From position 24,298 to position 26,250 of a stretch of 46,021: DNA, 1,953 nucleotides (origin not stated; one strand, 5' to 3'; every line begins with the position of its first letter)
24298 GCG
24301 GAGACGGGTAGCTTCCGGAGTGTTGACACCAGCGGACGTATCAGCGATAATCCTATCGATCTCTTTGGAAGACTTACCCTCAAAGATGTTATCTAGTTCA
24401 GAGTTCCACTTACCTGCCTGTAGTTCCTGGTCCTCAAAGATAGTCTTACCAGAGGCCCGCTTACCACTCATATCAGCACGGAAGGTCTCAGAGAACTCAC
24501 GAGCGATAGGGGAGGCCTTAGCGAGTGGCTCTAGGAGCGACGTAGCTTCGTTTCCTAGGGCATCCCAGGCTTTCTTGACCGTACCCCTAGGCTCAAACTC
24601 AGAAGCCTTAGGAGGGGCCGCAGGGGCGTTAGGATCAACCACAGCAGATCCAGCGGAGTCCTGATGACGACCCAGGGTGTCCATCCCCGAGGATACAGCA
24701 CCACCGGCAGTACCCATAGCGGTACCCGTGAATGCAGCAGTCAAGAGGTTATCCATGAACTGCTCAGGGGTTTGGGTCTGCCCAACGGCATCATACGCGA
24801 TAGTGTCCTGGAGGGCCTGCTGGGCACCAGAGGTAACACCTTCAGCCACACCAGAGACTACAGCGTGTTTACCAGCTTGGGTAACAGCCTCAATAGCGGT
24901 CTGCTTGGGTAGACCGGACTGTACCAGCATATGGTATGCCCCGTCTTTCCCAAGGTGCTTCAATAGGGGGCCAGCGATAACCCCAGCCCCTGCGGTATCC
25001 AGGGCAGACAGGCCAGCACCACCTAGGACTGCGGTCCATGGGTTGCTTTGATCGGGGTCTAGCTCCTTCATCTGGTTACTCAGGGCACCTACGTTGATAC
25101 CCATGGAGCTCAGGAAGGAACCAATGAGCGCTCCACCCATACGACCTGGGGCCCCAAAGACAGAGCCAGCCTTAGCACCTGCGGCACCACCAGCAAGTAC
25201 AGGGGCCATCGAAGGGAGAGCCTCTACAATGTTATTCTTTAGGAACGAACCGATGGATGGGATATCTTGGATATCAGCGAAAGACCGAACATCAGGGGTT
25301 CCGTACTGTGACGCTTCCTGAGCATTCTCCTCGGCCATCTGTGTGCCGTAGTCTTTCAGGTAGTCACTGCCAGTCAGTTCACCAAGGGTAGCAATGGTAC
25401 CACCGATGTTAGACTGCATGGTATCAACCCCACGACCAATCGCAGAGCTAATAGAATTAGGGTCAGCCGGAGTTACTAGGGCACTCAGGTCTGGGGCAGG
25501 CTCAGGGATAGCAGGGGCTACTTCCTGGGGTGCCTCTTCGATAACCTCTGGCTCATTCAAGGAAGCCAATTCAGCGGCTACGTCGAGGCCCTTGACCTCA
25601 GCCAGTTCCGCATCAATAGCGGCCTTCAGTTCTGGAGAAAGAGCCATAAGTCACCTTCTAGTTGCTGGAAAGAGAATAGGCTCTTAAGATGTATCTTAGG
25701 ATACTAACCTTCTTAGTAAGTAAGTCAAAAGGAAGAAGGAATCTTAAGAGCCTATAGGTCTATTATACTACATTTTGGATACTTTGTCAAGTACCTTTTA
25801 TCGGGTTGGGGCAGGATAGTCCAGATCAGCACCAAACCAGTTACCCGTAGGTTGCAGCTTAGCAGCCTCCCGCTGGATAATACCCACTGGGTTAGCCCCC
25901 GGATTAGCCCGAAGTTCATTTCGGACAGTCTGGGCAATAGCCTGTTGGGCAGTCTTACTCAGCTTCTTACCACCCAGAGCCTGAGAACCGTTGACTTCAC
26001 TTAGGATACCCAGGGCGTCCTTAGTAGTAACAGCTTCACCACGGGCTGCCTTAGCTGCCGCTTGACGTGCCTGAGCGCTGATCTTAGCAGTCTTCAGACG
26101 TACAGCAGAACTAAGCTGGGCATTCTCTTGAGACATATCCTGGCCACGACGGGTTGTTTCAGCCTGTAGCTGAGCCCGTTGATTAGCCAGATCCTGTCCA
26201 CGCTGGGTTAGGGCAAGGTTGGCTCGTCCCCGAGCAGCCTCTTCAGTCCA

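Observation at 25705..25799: Duplicated 95-bp module carrying a perfect sigma70 consensus promoter and a CTTAAG-palindrome leader hairpin, present twice on the late strand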

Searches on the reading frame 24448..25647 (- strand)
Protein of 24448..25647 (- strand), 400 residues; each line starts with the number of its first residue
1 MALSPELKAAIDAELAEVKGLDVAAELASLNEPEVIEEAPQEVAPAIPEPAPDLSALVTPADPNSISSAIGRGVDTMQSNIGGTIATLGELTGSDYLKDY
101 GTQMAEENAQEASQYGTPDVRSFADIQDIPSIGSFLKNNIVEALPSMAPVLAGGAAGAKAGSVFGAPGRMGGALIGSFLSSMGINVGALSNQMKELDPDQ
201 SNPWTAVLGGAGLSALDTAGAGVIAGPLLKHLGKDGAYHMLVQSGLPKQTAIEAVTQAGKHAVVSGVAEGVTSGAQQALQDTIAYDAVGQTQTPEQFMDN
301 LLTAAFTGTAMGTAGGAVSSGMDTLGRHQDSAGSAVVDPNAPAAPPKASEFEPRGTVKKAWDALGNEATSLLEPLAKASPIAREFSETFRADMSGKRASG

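Call 41: find_related_loci(query=window:24448-25647:-, collection=viral_contigs, flank=1500)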
Query window:24448-25647:- (400 aa) in viral_contigs; peptide patterns used: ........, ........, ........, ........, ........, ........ (x = any residue, [..] = any of these).
13 stretches matched a pattern; 6 encode a relative of the query (tblastn E <= 1e-3); 6 distinct loci.
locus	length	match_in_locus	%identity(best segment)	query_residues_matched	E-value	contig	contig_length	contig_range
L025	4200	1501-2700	98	1-400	0e+0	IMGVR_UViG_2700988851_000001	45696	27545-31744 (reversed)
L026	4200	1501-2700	98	1-400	0e+0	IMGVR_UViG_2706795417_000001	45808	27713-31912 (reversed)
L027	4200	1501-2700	96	1-400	0e+0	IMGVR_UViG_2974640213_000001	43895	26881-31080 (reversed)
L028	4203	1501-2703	86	1-400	0e+0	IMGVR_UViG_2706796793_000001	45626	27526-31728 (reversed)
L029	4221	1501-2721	53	1-399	2e-115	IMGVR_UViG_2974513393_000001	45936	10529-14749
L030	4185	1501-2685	54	1-399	2e-124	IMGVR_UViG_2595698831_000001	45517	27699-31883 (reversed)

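Call 44: search_dna_similar(query=window:24448-25647:-, collection=phages, mode=protein, max_rows=40, rows=spread)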
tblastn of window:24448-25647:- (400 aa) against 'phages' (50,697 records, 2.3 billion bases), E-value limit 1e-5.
Records with a match: 107; places in all: 109; records where one place covers at least 80% of the query: 106.
Best place of each record, by identity: >=99% 20; 95-99% 47; 80-90% 25; <60% 15.
By first word of the organism name: Pseudomonas 105; Bruynoghevirus 2.
By host as written in the record: Pseudomonas aeruginosa 38; Pseudomonas aeruginosa PAO1 17; - 10; Pseudomonas sp. 7; Pseudomonas aeruginosa strain PAO1 deltafliF 4; Pseudomonas aeruginosa ATCC 27853 3; Pseudomonas fluorescens 3; Pseudomonas sp. CT12 2; and 20 more.
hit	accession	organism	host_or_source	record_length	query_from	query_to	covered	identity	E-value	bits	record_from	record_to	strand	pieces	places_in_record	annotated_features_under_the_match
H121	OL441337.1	Pseudomonas phage PaP_Se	Pseudomonas aeruginosa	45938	1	400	100%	99.8%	0e+0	701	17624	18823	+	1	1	hypothetical protein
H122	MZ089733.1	Pseudomonas phage PSA16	wastewater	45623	1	400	100%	99.8%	0e+0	701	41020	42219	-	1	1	hypothetical protein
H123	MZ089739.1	Pseudomonas phage PSA34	wastewater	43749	1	400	100%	99.8%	0e+0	701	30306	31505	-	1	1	hypothetical protein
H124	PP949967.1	Pseudomonas phage KV2023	Pseudomonas aeruginosa ATCC 27853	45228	1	400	100%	99.8%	0e+0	701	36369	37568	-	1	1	hypothetical protein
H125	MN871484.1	Pseudomonas phage PaSz-8_45_45k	Pseudomonas aeruginosa PAO1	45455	1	400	100%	99.5%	0e+0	700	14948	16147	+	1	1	record has no annotation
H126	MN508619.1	Pseudomonas phage Paer4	Pseudomonas aeruginosa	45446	1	400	100%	99.3%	0e+0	699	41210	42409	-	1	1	record has no annotation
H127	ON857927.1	Pseudomonas phage vB_PaeM_FBPa5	Pseudomonas sp.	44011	1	400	100%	99.0%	0e+0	697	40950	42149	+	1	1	similar to Phage protein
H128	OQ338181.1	Pseudomonas phage HMGUpa2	Pseudomonas aeruginosa DSM 50071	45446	1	400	100%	99.0%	0e+0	694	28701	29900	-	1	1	hypothetical protein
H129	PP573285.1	Pseudomonas phage vB_PaeP_SIIA-P2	Pseudomonas aeruginosa 7-61-29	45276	1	400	100%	98.8%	0e+0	696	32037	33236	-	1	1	virion structural protein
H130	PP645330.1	Pseudomonas phage vB_Pae_WS1160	Pseudomonas aeruginosa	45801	1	400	100%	98.5%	0e+0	689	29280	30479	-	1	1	hypothetical protein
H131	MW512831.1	Pseudomonas phage AUS034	Pseudomonas aeruginosa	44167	1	400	100%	98.3%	0e+0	689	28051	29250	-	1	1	record has no annotation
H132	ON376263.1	Pseudomonas phage vB_PaeP_PaCe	Pseudomonas aeruginosa PAO1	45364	1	400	100%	97.8%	0e+0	687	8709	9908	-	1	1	particle protein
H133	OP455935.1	Pseudomonas phage Ka1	Baikal Lake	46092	1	400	100%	97.8%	0e+0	686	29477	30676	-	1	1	particle internal protein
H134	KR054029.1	Pseudomonas phage DL54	Pseudomonas aeruginosa PAO1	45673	1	400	100%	97.8%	0e+0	684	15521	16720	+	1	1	hypothetical protein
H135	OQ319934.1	Pseudomonas phage bmx-p1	Pseudomonas aeruginosa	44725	1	400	100%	97.8%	0e+0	684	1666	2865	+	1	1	virion structural protein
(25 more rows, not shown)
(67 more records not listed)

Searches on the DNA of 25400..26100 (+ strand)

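Call 7: search_dna_similar(query=window:25400-26100:+, collection=phages, mode=distant, max_rows=30)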
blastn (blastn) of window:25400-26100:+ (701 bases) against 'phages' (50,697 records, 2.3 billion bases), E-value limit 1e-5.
Records with a match: 93; places in all: 175; records where one place covers at least 80% of the query: 90.
Best place of each record, by identity: >=99% 12; 95-99% 30; 90-95% 25; 80-90% 1; 60-80% 25.
By first word of the organism name: Pseudomonas 91; Bruynoghevirus 2.
By host as written in the record: Pseudomonas aeruginosa 38; Pseudomonas aeruginosa PAO1 17; - 10; Pseudomonas sp. 6; Pseudomonas aeruginosa strain PAO1 deltafliF 4; Pseudomonas aeruginosa ATCC 27853 3; Pseudomonas aeruginosa strain PAO1 1; Pseudomonas aeruginosa BWKH55 1; and 13 more.
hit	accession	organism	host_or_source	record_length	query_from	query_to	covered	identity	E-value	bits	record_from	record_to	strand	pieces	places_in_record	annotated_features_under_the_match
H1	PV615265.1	Pseudomonas phage vB_Pae_1KM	Pseudomonas aeruginosa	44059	1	701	100%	99.1%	0e+0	1236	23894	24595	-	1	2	virion structural protein (x2) | hypothetical protein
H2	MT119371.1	Pseudomonas phage oldone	Pseudomonas aeruginosa PAO1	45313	1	701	100%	99.1%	0e+0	1238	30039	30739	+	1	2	particle protein | putative structural protein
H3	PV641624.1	Pseudomonas phage Ps1.PMD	Pseudomonas aeruginosa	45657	1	701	100%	99.1%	0e+0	1238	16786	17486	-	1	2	hypothetical protein (x2)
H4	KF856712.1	Pseudomonas phage phiIBB-PAA2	Pseudomonas aeruginosa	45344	1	701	100%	99.0%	0e+0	1233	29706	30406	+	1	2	virion protein (x2) | promoter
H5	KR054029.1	Pseudomonas phage DL54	Pseudomonas aeruginosa PAO1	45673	1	701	100%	99.0%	0e+0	1233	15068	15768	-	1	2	hypothetical protein (x2)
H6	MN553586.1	Pseudomonas phage phiKMVC5-4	Pseudomonas aeruginosa PAO1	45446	1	701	100%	99.0%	0e+0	1233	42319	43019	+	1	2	record has no annotation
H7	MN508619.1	Pseudomonas phage Paer4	Pseudomonas aeruginosa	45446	1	701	100%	99.0%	0e+0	1233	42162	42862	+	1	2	record has no annotation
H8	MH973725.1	Pseudomonas phage SaPL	Pseudomonas aeruginosa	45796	1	701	100%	99.0%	0e+0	1233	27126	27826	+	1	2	hypothetical protein (x2)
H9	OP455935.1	Pseudomonas phage Ka1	Baikal Lake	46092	1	701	100%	99.0%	0e+0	1233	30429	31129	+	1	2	particle protein | particle internal protein | promoter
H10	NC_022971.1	Pseudomonas phage phiIBB-PAA2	Pseudomonas aeruginosa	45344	1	701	100%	99.0%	0e+0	1233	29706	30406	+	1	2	virion structural protein (x2) | promoter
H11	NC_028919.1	Pseudomonas phage DL54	Pseudomonas aeruginosa PAO1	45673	1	701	100%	99.0%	0e+0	1233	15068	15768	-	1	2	virion structural protein (x2)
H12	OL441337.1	Pseudomonas phage PaP_Se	Pseudomonas aeruginosa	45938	1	701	100%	98.9%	0e+0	1229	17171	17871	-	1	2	particle protein | hypothetical protein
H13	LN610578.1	Pseudomonas phage vB_PaeP_C2-10_Ab22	Pseudomonas aeruginosa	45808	1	701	100%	98.7%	0e+0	1224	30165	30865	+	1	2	ORF54: hypothetical protein | ORF53: hypothetical protein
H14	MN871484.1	Pseudomonas phage PaSz-8_45_45k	Pseudomonas aeruginosa PAO1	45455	1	701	100%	98.7%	0e+0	1224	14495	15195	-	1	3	record has no annotation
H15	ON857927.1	Pseudomonas phage vB_PaeM_FBPa5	Pseudomonas sp.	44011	1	701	100%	98.7%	0e+0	1224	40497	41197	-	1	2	hypothetical protein | similar to Phage protein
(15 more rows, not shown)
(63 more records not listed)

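Call 11: get_annotated_region(hit=H4, flank=300)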
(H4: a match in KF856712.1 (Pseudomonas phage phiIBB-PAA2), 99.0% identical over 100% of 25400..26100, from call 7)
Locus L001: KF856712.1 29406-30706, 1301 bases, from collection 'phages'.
description: Pseudomonas phage phiIBB-PAA2, complete genome.
organism: Pseudomonas phage phiIBB-PAA2 (NCBI taxid 1429758)
taxonomy: Viruses; Duplodnaviria; Heunggongvirae; Uroviricota; Caudoviricetes; Bruynoghevirus; Bruynoghevirus PAA2
host: Pseudomonas aeruginosa; source: Hospital Sao Joao raw sewage; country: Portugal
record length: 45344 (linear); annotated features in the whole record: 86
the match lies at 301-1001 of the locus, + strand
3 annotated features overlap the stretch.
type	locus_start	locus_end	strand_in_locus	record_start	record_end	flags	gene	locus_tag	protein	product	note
CDS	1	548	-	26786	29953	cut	-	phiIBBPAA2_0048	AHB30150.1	virion protein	orf48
regulatory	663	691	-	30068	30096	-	-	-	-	promoter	identical to consensus promoter TTGACA(N15-18)TATAAT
CDS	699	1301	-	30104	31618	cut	-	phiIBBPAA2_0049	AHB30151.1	virion protein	orf49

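Call 28: search_dna_similar(query=window:25660-25810:-, collection=phages, mode=distant, max_rows=60, rows=spread, max_evalue=0.01)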
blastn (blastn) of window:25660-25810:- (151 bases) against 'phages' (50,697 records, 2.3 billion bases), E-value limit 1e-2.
Records with a match: 92; places in all: 177; records where one place covers at least 80% of the query: 85.
Best place of each record, by identity: >=99% 52; 95-99% 14; 90-95% 4; 80-90% 1; 60-80% 21.
By first word of the organism name: Pseudomonas 90; Bruynoghevirus 2.
By host as written in the record: Pseudomonas aeruginosa 38; Pseudomonas aeruginosa PAO1 17; - 10; Pseudomonas sp. 6; Pseudomonas aeruginosa strain PAO1 deltafliF 4; Pseudomonas aeruginosa ATCC 27853 3; Pseudomonas aeruginosa strain PAO1 1; Pseudomonas aeruginosa PA-4U 1; and 12 more.
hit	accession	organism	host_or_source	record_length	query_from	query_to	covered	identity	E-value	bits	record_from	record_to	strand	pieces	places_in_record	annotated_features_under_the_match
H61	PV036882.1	Pseudomonas phage WRAIR_EPa83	Pseudomonas aeruginosa strain PAO1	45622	1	151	100%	100.0%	1e-71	273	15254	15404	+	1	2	virion structural protein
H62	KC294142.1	Pseudomonas phage PaP4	Pseudomonas aeruginosa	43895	1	151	100%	100.0%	1e-71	273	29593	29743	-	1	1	phage particle protein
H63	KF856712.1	Pseudomonas phage phiIBB-PAA2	Pseudomonas aeruginosa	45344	1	151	100%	100.0%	1e-71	273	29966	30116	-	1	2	promoter | virion protein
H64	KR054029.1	Pseudomonas phage DL54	Pseudomonas aeruginosa PAO1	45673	1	151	100%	100.0%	1e-71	273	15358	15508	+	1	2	hypothetical protein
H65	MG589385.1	Pseudomonas phage phiPA01_302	Pseudomonas aeruginosa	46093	1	151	100%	100.0%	1e-71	273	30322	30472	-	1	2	hypothetical protein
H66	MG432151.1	Pseudomonas phage Delta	Pseudomonas aeruginosa PA-4U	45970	1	151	100%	100.0%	1e-71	273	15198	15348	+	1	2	hypothetical protein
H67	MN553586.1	Pseudomonas phage phiKMVC5-4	Pseudomonas aeruginosa PAO1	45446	1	151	100%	100.0%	1e-71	273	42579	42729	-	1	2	record has no annotation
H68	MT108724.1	Pseudomonas phage Epa2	Pseudomonas sp.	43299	1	151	100%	100.0%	1e-71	273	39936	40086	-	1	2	promoter | particle protein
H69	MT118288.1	Pseudomonas phage Epa4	Pseudomonas sp.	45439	1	151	100%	100.0%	1e-71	273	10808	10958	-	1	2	promoter | particle protein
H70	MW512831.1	Pseudomonas phage AUS034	Pseudomonas aeruginosa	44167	1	151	100%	100.0%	1e-71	273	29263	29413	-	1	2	record has no annotation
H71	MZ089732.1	Pseudomonas phage PSA13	wastewater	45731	1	151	100%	100.0%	1e-71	273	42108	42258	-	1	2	hypothetical protein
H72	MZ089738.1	Pseudomonas phage PSA31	wastewater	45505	1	151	100%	100.0%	1e-71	273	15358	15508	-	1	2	hypothetical protein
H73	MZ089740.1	Pseudomonas phage PSA37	wastewater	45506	1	151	100%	100.0%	1e-71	273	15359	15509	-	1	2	hypothetical protein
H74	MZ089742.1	Pseudomonas phage PSA40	wastewater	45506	1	151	100%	100.0%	1e-71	273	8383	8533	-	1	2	hypothetical protein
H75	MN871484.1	Pseudomonas phage PaSz-8_45_45k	Pseudomonas aeruginosa PAO1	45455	1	151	100%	100.0%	1e-71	273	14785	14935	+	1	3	record has no annotation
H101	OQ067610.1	Pseudomonas phage FJK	Pseudomonas aeruginosa Paer40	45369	2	151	99%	96.0%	2e-61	239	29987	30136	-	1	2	structural protein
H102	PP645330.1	Pseudomonas phage vB_Pae_WS1160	Pseudomonas aeruginosa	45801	1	151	100%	90.1%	7e-56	222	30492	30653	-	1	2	hypothetical protein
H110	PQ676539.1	Pseudomonas phage JD05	Pseudomonas aeruginosa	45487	9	149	93%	76.4%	3e-15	87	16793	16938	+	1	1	putative structural protein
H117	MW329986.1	Pseudomonas phage vB_PaeP_fHoPae04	Pseudomonas aeruginosa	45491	9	149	93%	75.7%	4e-14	82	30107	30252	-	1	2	hypothetical protein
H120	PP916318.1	Pseudomonas phage vB_PaeP_HTN1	Pseudomonas aeruginosa AMT 0166-2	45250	9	71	42%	87.3%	5e-13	79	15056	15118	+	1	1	hypothetical protein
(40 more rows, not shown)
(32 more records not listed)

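Call 62: get_annotated_region(hit=H102, flank=80)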
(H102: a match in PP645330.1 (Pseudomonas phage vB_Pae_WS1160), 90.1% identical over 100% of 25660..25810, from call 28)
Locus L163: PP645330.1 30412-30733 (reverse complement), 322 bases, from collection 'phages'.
description: Pseudomonas phage vB_Pae_WS1160, complete genome.
organism: Pseudomonas phage vB_Pae_WS1160 (NCBI taxid 3139422)
taxonomy: Viruses; Duplodnaviria; Heunggongvirae; Uroviricota; Caudoviricetes; Bruynoghevirus
host: Pseudomonas aeruginosa; source: sewage; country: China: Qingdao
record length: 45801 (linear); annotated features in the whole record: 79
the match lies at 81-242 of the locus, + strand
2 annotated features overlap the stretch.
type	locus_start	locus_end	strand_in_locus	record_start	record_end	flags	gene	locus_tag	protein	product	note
CDS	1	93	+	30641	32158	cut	-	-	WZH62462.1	hypothetical protein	gp58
CDS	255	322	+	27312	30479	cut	-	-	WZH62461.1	hypothetical protein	gp57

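Call 63: get_annotated_region(hit=H101, flank=80)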
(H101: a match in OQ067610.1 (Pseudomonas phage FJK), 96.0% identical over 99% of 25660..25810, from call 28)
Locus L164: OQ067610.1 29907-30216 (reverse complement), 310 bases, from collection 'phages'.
description: Pseudomonas phage FJK, complete genome.
organism: Pseudomonas phage FJK (NCBI taxid 3015288)
taxonomy: Viruses; Duplodnaviria; Heunggongvirae; Uroviricota; Caudoviricetes; Bruynoghevirus
host: Pseudomonas aeruginosa Paer40; source: hospital sewage Charite - Universitatsmedizin Berlin Campus Virchow-Klinikum; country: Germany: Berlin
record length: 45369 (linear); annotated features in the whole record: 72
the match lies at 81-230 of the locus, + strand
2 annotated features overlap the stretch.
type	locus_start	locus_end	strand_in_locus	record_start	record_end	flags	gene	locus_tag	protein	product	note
CDS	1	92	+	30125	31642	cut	-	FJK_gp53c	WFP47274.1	structural protein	-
CDS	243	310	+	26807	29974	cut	-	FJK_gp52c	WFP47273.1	structural protein with peptidoglycan transglycosylase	-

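Call 64: get_annotated_region(hit=H120, flank=150)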
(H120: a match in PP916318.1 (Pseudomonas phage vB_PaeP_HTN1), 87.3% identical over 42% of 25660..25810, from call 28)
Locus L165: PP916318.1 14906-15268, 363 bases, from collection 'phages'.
description: Pseudomonas phage vB_PaeP_HTN1, complete genome.
organism: Pseudomonas phage vB_PaeP_HTN1 (NCBI taxid 3236646)
taxonomy: Viruses
host: Pseudomonas aeruginosa AMT 0166-2; source: -; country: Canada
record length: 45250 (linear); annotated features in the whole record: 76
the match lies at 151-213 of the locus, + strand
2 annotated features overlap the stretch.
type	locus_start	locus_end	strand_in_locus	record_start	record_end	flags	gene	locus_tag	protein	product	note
CDS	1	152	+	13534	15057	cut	-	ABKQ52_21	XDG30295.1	hypothetical protein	-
CDS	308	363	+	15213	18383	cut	-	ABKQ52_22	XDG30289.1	putative structural protein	-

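Call 65: get_annotated_region(hit=H117, flank=80)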
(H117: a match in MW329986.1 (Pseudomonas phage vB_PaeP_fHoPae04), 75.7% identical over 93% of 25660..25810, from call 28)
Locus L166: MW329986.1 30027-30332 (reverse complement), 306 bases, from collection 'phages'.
description: Pseudomonas phage vB_PaeP_fHoPae04, complete genome.
organism: Pseudomonas phage vB_PaeP_fHoPae04 (NCBI taxid 2811507)
taxonomy: Viruses; Duplodnaviria; Heunggongvirae; Uroviricota; Caudoviricetes; Bruynoghevirus
host: Pseudomonas aeruginosa; source: -; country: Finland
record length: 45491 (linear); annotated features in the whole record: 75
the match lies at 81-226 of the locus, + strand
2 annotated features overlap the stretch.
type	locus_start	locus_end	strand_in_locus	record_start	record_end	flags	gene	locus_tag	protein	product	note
CDS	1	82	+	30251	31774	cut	-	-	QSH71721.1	hypothetical protein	-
CDS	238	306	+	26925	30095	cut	-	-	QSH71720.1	putative structural protein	similar to putative structural protein of Pseudomonas phage clash (QIQ66482.1); Putative structural protein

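Call 66: get_annotated_region(hit=H110, flank=80)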
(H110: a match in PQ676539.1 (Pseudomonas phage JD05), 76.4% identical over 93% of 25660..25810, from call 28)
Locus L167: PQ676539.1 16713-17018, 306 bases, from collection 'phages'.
description: Pseudomonas phage JD05, complete genome.
organism: Pseudomonas phage JD05 (NCBI taxid 3384964)
taxonomy: Viruses; Duplodnaviria; Heunggongvirae; Uroviricota; Caudoviricetes; Bruynoghevirus
host: Pseudomonas aeruginosa; source: sewage plant; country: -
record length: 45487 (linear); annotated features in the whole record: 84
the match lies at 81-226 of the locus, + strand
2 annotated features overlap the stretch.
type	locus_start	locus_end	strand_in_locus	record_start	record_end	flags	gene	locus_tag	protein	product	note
CDS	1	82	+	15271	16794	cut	-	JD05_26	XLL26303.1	putative structural protein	-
CDS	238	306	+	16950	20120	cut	-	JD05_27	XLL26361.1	structural protein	-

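Call 81: search_rna_families(source=window, start=25600, end=25800, threshold=evalue, max_evalue=10)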
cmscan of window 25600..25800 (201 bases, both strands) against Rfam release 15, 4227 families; matches with E-value up to 10: 5.
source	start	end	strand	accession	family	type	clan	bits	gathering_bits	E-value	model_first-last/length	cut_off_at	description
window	25688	25731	-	RF01362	CRISPR-DR49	Gene; CRISPR;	-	15.3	41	3.7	1-47/47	no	CRISPR RNA direct repeat element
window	25600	25707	-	RF00114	S15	Cis-reg; leader;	CL00121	14.3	39.5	0.34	1-108/117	3'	Ribosomal S15 leader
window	25676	25755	-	RF03722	MIR4378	Gene; miRNA;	-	14.3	90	5.3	1-91/91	no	MIR4378 microRNA precursor family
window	25677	25754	-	RF01182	SNORD11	Gene; snRNA; snoRNA; CD-box;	CL00103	13.6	55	8.8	1-84/84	no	Small nucleolar RNA SNORD11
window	25670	25762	-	RF01200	SNORD125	Gene; snRNA; snoRNA; CD-box;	CL00067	13.3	56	6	1-97/97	no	Small nucleolar RNA SNORD125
